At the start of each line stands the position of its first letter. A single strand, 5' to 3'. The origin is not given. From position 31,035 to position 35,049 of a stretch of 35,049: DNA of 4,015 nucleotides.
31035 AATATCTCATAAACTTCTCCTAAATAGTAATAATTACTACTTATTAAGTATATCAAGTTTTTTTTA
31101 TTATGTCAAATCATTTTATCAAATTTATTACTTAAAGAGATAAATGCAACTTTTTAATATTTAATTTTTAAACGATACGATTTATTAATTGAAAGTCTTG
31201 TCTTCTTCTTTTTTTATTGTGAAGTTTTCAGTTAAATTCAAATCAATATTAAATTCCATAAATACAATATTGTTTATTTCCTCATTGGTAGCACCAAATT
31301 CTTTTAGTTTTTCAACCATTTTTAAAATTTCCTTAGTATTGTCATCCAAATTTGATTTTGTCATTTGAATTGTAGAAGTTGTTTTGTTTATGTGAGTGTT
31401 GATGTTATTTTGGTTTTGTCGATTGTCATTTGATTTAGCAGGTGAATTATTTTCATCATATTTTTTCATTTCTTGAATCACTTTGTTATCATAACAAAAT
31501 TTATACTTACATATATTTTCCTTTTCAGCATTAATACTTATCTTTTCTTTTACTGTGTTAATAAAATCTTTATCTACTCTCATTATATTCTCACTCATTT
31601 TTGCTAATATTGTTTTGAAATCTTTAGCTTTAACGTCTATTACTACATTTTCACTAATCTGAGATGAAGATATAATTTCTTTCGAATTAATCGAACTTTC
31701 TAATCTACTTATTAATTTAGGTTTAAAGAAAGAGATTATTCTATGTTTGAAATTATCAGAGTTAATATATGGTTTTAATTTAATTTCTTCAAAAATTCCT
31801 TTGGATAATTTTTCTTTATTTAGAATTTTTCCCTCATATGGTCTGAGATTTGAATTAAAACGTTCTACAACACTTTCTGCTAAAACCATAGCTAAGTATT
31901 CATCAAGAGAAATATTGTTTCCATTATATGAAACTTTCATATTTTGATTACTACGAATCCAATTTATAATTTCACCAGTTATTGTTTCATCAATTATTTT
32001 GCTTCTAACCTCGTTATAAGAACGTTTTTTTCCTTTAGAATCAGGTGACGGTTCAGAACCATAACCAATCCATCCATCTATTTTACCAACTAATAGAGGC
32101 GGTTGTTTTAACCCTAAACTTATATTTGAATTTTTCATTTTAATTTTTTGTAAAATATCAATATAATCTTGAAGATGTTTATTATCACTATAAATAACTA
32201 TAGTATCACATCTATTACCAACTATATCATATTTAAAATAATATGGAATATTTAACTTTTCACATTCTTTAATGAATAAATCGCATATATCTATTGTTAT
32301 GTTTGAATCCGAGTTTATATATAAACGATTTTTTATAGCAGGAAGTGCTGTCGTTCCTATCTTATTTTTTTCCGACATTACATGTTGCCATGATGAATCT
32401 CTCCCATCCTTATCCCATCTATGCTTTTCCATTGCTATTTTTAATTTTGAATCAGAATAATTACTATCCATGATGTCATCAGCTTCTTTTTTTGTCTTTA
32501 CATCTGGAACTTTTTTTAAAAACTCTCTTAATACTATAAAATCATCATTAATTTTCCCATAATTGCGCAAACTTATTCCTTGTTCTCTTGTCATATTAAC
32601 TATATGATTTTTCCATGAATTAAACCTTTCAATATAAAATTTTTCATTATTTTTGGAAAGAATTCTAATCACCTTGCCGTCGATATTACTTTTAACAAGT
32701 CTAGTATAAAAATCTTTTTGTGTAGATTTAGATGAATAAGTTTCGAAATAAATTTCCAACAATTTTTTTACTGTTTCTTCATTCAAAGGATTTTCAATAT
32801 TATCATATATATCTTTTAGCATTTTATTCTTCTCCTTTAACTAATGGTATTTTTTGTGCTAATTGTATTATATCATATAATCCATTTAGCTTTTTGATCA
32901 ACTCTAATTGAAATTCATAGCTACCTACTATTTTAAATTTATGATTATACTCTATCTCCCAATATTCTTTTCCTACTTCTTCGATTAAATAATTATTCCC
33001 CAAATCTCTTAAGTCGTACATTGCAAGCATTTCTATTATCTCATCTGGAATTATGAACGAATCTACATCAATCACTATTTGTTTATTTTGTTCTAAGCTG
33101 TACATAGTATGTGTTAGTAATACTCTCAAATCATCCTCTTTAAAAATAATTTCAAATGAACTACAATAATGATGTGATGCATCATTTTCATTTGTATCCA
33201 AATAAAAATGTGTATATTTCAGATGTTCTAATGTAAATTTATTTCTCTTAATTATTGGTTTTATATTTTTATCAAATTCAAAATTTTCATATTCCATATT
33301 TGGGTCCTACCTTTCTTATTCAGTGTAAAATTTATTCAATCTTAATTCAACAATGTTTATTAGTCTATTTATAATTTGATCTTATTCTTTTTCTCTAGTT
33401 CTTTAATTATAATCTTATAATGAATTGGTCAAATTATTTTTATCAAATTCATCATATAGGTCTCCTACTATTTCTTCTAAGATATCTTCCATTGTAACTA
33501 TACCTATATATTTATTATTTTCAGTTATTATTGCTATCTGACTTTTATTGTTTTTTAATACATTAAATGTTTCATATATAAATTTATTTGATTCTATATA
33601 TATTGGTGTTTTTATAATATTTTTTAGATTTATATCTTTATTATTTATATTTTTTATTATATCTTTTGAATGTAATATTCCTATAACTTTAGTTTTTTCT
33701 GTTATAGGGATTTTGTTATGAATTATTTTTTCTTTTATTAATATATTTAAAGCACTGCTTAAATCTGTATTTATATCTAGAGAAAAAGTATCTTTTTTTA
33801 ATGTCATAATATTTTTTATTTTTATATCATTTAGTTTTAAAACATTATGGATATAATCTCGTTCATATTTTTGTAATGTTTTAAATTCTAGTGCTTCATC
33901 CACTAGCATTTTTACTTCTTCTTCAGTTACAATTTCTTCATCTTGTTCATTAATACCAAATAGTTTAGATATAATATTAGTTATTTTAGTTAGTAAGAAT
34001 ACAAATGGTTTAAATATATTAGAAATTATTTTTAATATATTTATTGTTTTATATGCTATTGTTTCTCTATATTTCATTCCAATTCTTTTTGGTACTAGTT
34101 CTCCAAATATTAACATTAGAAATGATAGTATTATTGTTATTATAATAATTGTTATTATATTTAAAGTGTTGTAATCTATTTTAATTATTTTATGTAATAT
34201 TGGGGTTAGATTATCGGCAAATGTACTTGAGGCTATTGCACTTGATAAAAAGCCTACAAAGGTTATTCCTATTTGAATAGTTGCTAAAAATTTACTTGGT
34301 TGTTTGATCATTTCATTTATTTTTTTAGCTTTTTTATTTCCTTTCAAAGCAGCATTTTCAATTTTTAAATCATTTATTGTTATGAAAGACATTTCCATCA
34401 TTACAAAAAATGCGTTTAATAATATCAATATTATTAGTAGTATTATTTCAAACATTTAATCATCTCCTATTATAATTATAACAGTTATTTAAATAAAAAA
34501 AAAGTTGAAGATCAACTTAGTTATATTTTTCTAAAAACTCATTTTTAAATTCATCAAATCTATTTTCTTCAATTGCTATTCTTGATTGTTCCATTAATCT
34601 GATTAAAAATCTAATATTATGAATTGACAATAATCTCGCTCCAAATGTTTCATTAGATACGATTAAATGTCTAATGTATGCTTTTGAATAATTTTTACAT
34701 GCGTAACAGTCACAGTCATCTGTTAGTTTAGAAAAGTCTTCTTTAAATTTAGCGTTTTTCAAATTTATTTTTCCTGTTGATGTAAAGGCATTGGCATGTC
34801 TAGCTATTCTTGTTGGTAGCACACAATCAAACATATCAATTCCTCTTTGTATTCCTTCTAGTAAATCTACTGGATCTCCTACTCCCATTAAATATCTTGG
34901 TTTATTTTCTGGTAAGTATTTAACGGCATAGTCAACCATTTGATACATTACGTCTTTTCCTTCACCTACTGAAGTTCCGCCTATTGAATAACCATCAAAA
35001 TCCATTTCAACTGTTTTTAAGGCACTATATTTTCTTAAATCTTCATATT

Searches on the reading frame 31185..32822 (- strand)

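Call 63: search_protein_families(library=pfam, proteins=[window:31185-32822:-], max_evalue=0.001)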
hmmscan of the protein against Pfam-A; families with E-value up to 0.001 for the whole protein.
window:31185-32822:- (545 aa): 1 family
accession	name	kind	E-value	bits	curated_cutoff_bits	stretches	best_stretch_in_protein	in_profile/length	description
PF17914.6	HopA1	-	4.4e-05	23.9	22.7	1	157-277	20-138/170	HopA1 effector protein family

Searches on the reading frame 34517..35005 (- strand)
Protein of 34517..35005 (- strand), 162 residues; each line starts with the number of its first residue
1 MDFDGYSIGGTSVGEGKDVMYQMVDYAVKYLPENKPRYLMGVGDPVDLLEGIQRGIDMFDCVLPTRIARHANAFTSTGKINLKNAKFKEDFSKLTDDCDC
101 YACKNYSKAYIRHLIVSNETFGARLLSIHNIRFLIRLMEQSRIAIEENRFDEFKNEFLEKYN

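Call 63: search_protein_families(library=pfam, proteins=[window:34517-35005:-], max_evalue=0.001)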
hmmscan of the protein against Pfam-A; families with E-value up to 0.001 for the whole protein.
window:34517-35005:- (162 aa): 1 family
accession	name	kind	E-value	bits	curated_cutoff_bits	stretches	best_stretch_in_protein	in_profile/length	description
PF01702.25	TGT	-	2e-72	244.6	26.3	1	1-161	195-355/357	Queuine tRNA-ribosyltransferase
